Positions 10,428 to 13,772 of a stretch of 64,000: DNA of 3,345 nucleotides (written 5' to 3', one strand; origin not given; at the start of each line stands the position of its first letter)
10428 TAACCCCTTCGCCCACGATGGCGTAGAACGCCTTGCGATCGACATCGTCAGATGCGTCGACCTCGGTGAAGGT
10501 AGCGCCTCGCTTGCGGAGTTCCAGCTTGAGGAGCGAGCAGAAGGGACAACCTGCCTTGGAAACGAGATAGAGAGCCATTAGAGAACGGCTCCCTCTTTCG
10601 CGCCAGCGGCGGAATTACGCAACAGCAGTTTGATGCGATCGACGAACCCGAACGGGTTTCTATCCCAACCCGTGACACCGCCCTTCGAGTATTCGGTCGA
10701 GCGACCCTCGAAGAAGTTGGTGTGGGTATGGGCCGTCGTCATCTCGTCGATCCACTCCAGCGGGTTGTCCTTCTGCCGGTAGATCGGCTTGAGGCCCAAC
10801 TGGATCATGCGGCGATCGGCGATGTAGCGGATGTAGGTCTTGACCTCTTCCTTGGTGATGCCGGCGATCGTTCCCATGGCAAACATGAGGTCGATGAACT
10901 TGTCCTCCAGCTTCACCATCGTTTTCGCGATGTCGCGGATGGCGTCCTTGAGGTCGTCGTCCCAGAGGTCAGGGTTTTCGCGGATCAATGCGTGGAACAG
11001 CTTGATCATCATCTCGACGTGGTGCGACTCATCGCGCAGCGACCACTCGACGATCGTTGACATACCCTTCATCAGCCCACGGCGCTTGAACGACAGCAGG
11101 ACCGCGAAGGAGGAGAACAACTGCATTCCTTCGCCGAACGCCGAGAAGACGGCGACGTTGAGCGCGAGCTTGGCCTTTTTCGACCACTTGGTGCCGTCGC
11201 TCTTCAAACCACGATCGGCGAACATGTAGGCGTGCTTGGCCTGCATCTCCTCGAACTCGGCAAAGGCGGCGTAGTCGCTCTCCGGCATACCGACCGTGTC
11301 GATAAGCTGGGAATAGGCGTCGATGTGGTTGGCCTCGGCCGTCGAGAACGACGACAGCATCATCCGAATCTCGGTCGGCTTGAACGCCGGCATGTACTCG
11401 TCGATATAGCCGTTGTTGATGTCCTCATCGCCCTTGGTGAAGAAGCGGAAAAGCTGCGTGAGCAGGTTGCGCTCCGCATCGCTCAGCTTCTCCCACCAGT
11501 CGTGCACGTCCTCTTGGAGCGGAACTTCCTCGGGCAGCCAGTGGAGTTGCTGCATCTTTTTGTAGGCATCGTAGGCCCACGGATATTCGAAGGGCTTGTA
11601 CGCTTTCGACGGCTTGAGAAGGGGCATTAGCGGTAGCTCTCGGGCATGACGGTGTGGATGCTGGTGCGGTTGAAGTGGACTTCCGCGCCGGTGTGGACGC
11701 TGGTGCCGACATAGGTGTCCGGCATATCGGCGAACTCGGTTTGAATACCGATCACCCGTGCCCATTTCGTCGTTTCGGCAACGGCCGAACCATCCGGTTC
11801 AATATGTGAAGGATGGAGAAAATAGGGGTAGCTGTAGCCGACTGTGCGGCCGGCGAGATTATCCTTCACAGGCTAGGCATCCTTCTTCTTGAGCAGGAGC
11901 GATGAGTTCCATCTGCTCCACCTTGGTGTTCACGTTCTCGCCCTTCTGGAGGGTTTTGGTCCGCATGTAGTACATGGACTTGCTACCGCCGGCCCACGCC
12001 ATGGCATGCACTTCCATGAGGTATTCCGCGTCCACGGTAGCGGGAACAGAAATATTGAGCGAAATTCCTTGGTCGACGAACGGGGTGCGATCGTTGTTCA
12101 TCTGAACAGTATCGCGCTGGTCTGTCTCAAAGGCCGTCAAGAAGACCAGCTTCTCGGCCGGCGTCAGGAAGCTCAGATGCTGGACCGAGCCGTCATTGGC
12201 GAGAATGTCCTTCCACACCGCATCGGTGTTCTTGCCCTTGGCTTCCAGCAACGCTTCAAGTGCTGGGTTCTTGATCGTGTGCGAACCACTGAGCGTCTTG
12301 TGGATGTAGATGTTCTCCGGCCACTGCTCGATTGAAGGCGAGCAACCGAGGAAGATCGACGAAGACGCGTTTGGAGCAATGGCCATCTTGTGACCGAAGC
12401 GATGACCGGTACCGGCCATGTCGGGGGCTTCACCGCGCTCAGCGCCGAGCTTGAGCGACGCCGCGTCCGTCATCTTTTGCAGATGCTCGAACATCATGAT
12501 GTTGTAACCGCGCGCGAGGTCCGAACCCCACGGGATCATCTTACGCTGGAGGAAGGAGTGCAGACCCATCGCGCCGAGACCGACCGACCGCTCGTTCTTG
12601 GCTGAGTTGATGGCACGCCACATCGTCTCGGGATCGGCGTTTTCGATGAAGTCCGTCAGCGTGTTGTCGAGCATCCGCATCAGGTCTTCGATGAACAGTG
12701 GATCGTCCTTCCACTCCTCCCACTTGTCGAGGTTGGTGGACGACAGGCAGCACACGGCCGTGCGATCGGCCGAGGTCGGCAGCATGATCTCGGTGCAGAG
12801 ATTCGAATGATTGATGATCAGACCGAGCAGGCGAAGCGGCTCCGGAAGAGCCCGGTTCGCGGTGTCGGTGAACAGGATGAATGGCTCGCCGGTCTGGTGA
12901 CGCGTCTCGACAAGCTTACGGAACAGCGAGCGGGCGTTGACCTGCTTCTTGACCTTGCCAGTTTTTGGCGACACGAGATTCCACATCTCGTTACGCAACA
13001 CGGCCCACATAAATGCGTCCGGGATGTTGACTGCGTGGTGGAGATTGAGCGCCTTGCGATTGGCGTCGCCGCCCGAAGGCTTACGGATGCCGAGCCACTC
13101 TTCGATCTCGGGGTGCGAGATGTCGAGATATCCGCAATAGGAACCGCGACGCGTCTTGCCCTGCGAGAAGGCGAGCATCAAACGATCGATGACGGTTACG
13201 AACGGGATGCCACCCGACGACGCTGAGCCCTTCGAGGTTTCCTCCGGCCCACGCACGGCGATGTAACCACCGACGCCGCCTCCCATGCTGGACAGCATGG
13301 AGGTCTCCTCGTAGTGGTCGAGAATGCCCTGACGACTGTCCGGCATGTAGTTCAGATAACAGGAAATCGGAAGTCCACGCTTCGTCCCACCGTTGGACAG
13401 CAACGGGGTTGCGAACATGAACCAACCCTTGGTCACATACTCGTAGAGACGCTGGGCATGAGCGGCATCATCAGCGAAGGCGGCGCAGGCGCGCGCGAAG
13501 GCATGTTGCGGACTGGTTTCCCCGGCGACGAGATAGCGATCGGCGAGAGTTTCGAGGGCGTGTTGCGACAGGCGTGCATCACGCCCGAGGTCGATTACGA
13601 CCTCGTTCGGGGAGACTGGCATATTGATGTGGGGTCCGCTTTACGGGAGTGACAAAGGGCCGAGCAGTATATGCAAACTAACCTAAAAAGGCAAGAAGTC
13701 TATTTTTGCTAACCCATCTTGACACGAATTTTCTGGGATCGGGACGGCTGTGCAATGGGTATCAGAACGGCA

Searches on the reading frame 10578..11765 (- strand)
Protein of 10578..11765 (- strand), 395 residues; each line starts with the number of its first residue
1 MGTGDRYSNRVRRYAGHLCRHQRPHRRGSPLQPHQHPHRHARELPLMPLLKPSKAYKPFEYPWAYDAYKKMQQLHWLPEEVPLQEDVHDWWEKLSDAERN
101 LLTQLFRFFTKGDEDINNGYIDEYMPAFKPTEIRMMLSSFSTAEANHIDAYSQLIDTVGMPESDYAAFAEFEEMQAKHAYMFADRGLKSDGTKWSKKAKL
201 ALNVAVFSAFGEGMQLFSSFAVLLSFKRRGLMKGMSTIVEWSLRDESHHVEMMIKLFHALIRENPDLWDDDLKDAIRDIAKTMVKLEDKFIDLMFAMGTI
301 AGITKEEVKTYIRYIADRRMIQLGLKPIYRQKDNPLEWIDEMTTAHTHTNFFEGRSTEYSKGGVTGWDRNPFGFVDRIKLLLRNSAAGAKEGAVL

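Call 11: search_protein_families(library=pfam, proteins=[window:10578-11765:-])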
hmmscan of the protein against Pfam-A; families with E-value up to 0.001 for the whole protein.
window:10578-11765:- (395 aa): 1 family
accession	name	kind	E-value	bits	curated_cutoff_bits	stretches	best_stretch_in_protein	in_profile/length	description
PF00268.27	Ribonuc_red_sm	-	5e-74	249.6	33.6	1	56-335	4-281/281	Ribonucleotide reductase, small chain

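Call 12: search_protein_families(library=phrogs, proteins=[window:10578-11765:-])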
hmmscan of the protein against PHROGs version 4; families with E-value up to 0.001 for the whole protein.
window:10578-11765:- (395 aa): 5 families
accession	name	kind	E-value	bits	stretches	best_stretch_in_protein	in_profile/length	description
phrog_86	-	DNA, RNA and nucleotide metabolism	3.3e-92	310.8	1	50-376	65-402/504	ribonucleoside diphosphate reductase small subunit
phrog_30939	-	DNA, RNA and nucleotide metabolism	1.6e-17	63.7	1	71-361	32-321/977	ribonucleotide reductase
phrog_8368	-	DNA, RNA and nucleotide metabolism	2.3e-16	61.1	1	232-367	1-143/156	aerobic NDP reductase small subunit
phrog_24856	-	DNA, RNA and nucleotide metabolism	1.8e-06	28.9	1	62-239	16-191/195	ribonucleotide reductase class Ia beta subunit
phrog_7909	-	DNA, RNA and nucleotide metabolism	0.00023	22.3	1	306-376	15-87/92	ribonucleoside-diphosphate reductase beta subunit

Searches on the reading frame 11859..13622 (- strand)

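Call 11: search_protein_families(library=pfam, proteins=[window:11859-13622:-])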
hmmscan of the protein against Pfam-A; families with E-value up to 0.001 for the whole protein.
window:11859-13622:- (587 aa): 2 families
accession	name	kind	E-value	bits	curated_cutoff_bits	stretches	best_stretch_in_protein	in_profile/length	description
PF02867.20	Ribonuc_red_lgC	-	3.2e-98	330.1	23.9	2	87-403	2-340/523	Ribonucleotide reductase, barrel domain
PF00317.26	Ribonuc_red_lgN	-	1.8e-14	54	28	1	18-83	3-77/77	Ribonucleotide reductase, all-alpha domain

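Call 12: search_protein_families(library=phrogs, proteins=[window:11859-13622:-])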
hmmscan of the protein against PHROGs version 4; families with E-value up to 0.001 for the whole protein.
window:11859-13622:- (587 aa): 11 families
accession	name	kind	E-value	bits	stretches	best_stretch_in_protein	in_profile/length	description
phrog_84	-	DNA, RNA and nucleotide metabolism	2.9e-158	529.8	1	8-586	188-795/975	ribonucleoside-diphosphate reductase large subunit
phrog_3844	-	moron, auxiliary metabolic gene and host takeover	1.8e-51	176.5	2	218-402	79-269/451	NrdA-like aerobic NDP reductase large subunit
phrog_30939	-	DNA, RNA and nucleotide metabolism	3.4e-46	158.6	1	57-553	470-958/977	ribonucleotide reductase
phrog_3987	-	DNA, RNA and nucleotide metabolism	4e-46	158.6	2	7-221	130-357/467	ribonucleotide reductase large subunit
phrog_12229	-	DNA, RNA and nucleotide metabolism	1.4e-27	97.3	2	25-155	14-148/577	ribonucleotide reductase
phrog_33412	-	unknown function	4.1e-22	79.5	1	437-556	3-123/140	-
phrog_29665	-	unknown function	2e-16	61.3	1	280-417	1-150/150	-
phrog_22953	-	DNA, RNA and nucleotide metabolism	3.3e-12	47.8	2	132-219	18-104/201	ribonucleotide reductase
phrog_6132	-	DNA, RNA and nucleotide metabolism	6.2e-10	39.9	1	39-154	168-287/530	ribonucleotide reductase large subunit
phrog_367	-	DNA, RNA and nucleotide metabolism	1.4e-07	31.2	1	154-441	278-541/701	ribonucleotide reductase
phrog_10616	-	DNA, RNA and nucleotide metabolism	0.00019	22.6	0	494-562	15-99/111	ribonucleotide reductase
